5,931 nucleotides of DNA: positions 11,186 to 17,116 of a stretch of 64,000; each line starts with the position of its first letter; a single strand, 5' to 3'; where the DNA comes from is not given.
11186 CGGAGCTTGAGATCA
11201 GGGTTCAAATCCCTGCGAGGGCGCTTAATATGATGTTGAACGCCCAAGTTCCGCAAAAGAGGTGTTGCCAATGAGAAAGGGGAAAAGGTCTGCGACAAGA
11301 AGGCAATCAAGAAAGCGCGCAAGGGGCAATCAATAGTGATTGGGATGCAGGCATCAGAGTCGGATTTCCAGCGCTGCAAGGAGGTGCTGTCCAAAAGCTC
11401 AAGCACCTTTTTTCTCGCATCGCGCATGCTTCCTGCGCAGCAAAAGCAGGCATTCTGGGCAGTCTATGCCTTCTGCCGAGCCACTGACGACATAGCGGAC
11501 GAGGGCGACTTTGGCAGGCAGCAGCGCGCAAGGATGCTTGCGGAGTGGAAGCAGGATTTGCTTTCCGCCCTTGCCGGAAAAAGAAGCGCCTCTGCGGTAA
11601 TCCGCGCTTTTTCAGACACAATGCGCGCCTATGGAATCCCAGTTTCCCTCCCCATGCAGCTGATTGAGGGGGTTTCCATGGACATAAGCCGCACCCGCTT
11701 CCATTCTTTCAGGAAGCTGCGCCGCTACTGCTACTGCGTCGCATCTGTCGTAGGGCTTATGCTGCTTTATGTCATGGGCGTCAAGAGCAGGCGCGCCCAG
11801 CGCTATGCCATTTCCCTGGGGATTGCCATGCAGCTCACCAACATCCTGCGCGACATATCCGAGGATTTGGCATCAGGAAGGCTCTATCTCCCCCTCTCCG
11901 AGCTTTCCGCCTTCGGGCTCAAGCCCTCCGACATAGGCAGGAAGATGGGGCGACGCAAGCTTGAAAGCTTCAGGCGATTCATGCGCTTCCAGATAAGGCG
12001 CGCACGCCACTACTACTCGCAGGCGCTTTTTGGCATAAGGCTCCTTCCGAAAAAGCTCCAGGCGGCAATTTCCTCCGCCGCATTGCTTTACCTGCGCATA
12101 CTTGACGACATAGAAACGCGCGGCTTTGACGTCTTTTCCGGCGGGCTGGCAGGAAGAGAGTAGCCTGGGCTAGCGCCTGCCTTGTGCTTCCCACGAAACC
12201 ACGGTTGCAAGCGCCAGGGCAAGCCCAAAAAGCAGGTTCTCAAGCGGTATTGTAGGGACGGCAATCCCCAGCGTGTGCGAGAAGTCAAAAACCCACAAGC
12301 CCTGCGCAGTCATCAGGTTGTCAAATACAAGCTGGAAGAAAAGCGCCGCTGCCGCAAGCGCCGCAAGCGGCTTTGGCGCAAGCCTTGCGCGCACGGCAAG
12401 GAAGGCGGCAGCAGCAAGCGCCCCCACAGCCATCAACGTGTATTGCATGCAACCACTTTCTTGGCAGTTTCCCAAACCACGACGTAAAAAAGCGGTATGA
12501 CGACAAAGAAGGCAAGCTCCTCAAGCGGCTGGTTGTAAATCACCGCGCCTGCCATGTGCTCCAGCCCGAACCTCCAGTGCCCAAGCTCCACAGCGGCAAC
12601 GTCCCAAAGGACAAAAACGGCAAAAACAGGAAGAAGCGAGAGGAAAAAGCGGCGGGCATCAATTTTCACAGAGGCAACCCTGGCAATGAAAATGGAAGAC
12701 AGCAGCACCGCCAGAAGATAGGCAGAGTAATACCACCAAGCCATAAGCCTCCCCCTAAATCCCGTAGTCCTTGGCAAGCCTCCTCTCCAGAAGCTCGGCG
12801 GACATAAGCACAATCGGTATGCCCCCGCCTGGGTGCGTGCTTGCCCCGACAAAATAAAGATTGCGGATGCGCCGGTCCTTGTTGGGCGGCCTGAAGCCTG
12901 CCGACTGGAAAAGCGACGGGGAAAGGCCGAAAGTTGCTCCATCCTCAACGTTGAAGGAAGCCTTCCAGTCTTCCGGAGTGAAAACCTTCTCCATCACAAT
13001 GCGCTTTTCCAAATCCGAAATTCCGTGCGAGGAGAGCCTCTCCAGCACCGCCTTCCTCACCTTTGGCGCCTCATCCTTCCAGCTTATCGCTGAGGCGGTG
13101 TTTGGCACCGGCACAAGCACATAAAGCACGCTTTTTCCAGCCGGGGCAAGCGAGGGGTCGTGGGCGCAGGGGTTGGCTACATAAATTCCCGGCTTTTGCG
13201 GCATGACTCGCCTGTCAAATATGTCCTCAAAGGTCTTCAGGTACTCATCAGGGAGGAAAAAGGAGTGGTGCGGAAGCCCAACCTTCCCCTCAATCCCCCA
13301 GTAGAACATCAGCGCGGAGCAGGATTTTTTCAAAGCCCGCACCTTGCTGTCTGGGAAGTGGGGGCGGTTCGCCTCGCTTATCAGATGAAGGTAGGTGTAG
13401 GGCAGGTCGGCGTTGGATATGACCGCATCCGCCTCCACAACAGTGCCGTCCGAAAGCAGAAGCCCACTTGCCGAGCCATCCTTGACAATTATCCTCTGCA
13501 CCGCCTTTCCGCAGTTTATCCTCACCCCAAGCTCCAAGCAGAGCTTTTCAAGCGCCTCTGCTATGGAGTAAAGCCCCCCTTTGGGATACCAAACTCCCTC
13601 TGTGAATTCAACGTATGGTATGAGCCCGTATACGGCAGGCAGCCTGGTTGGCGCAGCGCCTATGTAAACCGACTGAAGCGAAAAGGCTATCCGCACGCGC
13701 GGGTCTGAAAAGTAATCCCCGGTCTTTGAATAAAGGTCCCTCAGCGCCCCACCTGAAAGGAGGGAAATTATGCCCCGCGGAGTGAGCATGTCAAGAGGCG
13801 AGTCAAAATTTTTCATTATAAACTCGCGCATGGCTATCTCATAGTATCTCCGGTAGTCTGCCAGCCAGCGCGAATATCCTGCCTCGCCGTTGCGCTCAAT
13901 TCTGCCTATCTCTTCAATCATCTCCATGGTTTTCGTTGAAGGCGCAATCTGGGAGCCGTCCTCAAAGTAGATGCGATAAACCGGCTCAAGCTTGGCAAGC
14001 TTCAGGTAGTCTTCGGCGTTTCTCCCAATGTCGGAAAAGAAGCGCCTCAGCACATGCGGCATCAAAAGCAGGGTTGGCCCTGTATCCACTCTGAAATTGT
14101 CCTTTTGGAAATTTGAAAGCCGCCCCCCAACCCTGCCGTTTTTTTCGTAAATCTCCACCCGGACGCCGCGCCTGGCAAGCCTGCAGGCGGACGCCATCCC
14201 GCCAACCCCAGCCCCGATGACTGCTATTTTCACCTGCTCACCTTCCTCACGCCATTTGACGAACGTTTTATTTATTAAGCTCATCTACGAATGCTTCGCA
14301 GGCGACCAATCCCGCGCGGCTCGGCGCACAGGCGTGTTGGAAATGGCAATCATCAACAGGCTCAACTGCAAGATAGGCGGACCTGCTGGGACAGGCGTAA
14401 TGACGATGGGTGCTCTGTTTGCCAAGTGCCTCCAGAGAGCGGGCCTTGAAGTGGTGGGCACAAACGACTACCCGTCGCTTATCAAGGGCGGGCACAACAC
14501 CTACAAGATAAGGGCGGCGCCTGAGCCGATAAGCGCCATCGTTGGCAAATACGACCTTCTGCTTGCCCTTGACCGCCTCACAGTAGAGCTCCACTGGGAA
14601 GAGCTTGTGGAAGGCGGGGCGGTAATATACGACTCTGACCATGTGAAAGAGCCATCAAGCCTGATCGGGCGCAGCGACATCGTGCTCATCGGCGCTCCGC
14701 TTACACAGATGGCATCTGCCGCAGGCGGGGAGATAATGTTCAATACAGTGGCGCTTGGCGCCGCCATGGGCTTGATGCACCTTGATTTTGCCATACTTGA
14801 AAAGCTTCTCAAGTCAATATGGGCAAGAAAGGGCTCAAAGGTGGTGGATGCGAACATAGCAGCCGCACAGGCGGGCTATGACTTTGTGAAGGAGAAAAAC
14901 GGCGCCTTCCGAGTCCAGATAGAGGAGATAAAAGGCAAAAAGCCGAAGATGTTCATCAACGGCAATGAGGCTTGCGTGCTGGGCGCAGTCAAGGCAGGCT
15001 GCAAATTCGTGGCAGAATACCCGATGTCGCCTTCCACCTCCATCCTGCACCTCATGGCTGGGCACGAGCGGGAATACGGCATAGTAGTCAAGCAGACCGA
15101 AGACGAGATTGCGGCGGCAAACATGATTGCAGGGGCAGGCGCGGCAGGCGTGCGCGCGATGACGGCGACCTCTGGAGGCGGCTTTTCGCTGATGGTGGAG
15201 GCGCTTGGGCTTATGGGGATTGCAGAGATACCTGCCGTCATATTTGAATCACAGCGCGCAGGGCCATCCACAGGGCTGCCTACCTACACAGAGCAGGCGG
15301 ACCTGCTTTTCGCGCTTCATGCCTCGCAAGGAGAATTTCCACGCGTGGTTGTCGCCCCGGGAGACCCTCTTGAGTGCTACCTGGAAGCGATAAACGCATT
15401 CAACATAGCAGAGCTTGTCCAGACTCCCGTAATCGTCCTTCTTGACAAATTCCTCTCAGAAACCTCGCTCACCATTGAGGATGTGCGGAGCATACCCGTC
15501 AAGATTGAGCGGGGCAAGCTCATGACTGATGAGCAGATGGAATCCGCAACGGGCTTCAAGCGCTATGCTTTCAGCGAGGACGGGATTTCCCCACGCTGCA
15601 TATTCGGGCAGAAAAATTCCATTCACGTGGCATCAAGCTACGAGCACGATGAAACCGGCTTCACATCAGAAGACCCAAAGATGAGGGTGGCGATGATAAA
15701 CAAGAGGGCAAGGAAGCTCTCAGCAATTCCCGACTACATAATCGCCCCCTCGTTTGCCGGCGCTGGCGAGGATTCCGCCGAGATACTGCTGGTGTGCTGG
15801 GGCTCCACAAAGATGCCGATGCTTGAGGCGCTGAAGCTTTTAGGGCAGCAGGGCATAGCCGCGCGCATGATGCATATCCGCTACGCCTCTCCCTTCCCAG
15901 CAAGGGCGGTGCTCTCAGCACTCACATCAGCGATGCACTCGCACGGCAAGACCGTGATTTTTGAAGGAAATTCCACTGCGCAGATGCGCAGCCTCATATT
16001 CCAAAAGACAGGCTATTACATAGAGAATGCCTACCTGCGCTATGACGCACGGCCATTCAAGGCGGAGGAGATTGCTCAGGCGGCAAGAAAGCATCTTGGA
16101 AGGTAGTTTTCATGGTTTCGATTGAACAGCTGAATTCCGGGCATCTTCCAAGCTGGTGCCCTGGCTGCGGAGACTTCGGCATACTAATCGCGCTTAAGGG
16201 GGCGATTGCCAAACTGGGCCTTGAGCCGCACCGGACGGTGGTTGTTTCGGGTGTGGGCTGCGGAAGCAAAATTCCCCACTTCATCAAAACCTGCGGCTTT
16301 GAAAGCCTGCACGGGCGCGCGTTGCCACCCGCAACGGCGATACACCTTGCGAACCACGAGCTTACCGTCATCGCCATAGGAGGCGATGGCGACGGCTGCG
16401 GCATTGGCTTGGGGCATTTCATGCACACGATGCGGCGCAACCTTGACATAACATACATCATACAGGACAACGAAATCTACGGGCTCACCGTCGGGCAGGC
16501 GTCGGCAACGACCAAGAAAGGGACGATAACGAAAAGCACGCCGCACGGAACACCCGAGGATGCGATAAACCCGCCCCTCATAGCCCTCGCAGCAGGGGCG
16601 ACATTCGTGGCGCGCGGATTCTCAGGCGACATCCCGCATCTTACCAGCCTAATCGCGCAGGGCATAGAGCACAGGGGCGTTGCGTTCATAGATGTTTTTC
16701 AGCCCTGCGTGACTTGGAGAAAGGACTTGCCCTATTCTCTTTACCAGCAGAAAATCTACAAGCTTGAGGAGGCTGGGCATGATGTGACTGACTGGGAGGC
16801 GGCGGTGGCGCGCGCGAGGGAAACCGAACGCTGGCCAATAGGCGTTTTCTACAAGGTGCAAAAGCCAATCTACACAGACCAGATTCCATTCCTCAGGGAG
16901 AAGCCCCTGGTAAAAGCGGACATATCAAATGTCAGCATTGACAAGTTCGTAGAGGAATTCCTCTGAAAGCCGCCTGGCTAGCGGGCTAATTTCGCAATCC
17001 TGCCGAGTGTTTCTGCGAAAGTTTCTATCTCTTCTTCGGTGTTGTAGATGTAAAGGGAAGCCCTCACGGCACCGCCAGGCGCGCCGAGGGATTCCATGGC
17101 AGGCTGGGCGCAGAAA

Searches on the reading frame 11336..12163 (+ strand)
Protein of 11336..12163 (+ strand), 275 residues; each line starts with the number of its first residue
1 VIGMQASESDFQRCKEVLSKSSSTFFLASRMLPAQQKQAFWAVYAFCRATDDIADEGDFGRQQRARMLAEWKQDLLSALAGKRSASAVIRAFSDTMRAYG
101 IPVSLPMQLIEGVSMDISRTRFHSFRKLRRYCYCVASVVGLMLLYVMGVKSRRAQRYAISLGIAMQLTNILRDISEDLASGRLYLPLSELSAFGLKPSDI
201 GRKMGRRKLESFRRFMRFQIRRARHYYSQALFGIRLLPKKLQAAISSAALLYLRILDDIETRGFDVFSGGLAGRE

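Call 7: search_protein_families(library=pfam, proteins=[window:11336-12163:+], max_evalue=0.001)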
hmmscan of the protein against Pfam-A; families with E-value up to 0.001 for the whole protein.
window:11336-12163:+ (275 aa): 1 family
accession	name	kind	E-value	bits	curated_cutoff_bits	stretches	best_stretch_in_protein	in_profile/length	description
PF00494.24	SQS_PSY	-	3.1e-76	257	26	1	19-268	2-254/263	Squalene/phytoene synthase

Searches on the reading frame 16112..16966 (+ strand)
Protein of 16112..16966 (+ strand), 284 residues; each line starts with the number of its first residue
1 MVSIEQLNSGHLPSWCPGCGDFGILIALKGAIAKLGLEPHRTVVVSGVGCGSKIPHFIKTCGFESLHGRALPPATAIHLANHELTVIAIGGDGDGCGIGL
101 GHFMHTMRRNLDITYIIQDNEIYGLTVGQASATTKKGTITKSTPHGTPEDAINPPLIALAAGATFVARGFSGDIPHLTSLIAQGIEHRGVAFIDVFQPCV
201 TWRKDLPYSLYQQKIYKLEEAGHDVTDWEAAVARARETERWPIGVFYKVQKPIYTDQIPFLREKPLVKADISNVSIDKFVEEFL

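Call 7: search_protein_families(library=pfam, proteins=[window:16112-16966:+], max_evalue=0.001)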
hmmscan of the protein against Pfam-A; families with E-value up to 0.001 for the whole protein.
window:16112-16966:+ (284 aa): 2 families
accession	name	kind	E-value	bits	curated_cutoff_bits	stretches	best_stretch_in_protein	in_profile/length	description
PF02775.26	TPP_enzyme_C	-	1.3e-25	90.5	21.9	1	54-195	18-151/151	Thiamine pyrophosphate enzyme, C-terminal TPP binding domain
PF12367.13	PFO_beta_C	-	2.7e-17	63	24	1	199-262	1-65/66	Pyruvate ferredoxin oxidoreductase beta subunit C terminal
